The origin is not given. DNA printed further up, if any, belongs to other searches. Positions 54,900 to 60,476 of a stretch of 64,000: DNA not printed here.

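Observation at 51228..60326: Compact two-gene polyketide locus with an FkbH-type glycolytic-starter loading module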

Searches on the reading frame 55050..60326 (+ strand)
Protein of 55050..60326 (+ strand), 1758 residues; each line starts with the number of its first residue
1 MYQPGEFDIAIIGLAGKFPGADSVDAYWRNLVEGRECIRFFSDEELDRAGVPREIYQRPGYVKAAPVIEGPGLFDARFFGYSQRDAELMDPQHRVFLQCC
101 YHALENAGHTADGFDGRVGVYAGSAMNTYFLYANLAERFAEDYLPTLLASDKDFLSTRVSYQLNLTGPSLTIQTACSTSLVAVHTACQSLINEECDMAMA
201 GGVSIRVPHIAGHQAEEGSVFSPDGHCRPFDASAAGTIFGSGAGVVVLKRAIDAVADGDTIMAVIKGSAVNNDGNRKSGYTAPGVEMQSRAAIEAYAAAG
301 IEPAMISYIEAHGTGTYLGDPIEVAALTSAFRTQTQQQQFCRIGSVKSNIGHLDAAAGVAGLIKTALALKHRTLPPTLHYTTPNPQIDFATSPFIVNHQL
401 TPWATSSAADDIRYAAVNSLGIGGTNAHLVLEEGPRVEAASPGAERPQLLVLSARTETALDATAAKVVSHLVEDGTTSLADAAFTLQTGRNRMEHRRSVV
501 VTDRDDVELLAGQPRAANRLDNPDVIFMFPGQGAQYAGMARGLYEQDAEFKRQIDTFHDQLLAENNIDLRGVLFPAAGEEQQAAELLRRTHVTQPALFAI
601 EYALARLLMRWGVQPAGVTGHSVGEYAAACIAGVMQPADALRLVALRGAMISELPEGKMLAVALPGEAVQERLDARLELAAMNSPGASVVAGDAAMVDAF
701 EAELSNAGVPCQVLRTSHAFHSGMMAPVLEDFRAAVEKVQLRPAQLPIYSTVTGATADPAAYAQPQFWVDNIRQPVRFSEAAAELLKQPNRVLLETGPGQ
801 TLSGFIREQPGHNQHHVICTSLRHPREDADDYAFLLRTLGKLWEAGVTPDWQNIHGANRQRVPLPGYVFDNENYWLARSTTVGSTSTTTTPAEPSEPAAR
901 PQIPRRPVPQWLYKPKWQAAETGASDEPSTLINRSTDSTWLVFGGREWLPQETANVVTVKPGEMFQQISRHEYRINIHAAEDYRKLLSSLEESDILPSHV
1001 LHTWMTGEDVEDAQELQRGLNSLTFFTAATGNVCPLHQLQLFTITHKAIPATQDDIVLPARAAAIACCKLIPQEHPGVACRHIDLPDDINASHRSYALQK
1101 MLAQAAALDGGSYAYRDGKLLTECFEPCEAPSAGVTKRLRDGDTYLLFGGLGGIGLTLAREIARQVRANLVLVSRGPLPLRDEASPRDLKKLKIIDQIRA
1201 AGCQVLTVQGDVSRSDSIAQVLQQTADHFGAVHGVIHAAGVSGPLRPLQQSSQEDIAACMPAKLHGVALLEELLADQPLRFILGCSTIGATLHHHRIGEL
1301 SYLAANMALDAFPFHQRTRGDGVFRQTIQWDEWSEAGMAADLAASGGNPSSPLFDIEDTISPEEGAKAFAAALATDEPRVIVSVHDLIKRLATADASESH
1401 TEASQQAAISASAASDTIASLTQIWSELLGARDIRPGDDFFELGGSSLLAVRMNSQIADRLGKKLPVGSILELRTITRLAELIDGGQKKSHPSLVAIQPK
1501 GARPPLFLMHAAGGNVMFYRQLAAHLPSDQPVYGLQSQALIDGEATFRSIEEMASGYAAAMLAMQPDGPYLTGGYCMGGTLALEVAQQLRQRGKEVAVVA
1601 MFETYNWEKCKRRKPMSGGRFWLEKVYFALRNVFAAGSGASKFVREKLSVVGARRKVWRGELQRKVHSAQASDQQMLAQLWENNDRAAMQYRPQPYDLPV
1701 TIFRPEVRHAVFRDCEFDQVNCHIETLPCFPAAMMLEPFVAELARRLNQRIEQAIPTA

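Call 4: search_protein_families(library=pfam, proteins=[window:55050-60326:+], max_evalue=0.01)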
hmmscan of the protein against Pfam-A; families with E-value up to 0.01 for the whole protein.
window:55050-60326:+ (1758 aa): 13 families
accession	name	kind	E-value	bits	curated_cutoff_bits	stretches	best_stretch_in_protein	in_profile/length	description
PF00109.32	ketoacyl-synt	-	2.9e-71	240.4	20.8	1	8-253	3-251/252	Beta-ketoacyl synthase, N-terminal domain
PF00698.26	Acyl_transf_1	-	6e-53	180.8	32.7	1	526-839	1-309/319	Acyl transferase domain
PF02801.28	Ketoacyl-synt_C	-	3.6e-44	150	20.8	1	262-380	1-118/119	Beta-ketoacyl synthase, C-terminal domain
PF08659.16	KR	-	5.6e-34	118.1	22.6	1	1144-1334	2-179/180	KR domain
PF00975.26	Thioesterase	-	8.3e-27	95.3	26.4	1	1505-1609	2-107/226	Thioesterase domain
PF16197.11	KAsynt_C_assoc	-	1.9e-19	70.6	33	1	383-497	1-108/111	Ketoacyl-synthetase C-terminal extension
PF22621.2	CurL-like_PKS_C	-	2.4e-18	66.3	27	1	448-507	1-60/64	CurL-like, PKS C-terminal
PF21394.3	Beta-ketacyl_N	-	4.2e-15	56.2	26.9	1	953-1087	23-155/170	Beta-ketoacyl synthase-like, N-terminal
PF22336.2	RhiE-like_linker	-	3e-13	50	27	1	451-507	1-56/67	RhiE-like, KS-MAT linker domain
PF00550.31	PP-binding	-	6.7e-13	49.1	20.8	1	1421-1483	3-67/67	Phosphopantetheine attachment site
PF00106.31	adh_short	-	2.9e-09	37.1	26.6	1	1146-1273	4-118/195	short chain dehydrogenase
PF13561.12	adh_short_C2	-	1.5e-07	31.7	27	1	1197-1270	38-111/236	Enoyl-(Acyl carrier protein) reductase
PF00108.29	Thiolase_N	-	0.00028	20.8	26.4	1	163-203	72-112/260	Thiolase, N-terminal domain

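Call 5: search_protein_families(library=ncbifam, proteins=[window:55050-60326:+], max_evalue=0.01)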
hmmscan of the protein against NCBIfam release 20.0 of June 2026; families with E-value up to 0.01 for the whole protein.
window:55050-60326:+ (1758 aa): 110 families (the best 25 are shown)
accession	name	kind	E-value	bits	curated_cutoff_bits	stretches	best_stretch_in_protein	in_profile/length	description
NF045894.1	PKS_plus_SDR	equivalog_domain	8.8e-298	991.3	1740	2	9-885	3-886/1515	type I polyketide synthase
NF040607.1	mycolic_Pks13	equivalog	1.7e-181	605.9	2100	3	6-442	100-534/1680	polyketide synthase Pks13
NF041183.1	Pks2_ls1_myc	equivalog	9.9e-157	523.4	2400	2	9-857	4-859/2086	sulfolipid-1 biosynthesis phthioceranic/hydroxyphthioceranic acid synthase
TIGR02813.1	omega_3_PfaA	subfamily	1.1e-107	360.7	1010.1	3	154-465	184-496/2582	polyketide-type polyunsaturated fatty acid synthase PfaA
NF037941.1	PKS_NbtC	equivalog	2.9e-57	194.4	1150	1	483-1471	59-1014/1027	nocobactin polyketide synthase NbtC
NF037940.1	PKS_MbtD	equivalog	2.2e-55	188.2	1150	2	451-796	9-360/978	mycobactin polyketide synthase MbtD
TIGR03150.1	fabF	equivalog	4.7e-47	160.6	493.75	1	12-431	6-406/407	beta-ketoacyl-ACP synthase II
NF005589.0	PRK07314.1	subfamily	7.5e-47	160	387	1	13-432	10-410/413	beta-ketoacyl-ACP synthase II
TIGR00128.1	fabD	equivalog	2.8e-45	155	260.9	1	526-807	4-284/290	ACP S-malonyltransferase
NF004970.0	PRK06333.1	subfamily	7.6e-41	140.3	525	1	19-432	16-420/424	beta-ketoacyl-ACP synthase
NF005490.0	PRK07103.1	equivalog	1.6e-38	132.9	445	1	93-433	83-412/414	polyketide beta-ketoacyl:acyl carrier protein synthase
NF053555.1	prodigi_MBC_PigJ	equivalog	7.1e-37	127.1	900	1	162-432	499-757/759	prodigiosin MBC biosynthesis protein PigJ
TIGR03131.1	malonate_mdcH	equivalog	2.1e-35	122.6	297.9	1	525-809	1-275/297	malonate decarboxylase subunit epsilon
NF058662.1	cispenta_AmcF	equivalog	6.3e-32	111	325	1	155-391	108-338/369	cispentacin biosynthesis acyltransferase subunit AmcF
NF005916.1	PRK07910.1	equivalog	7e-30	104.3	560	1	13-431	18-415/418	KasA/KasB family beta-ketoacyl-ACP synthase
NF047870.1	PKS_KR_start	domain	8.1e-15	55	35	1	910-990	2-78/78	KR prefix domain-containing protein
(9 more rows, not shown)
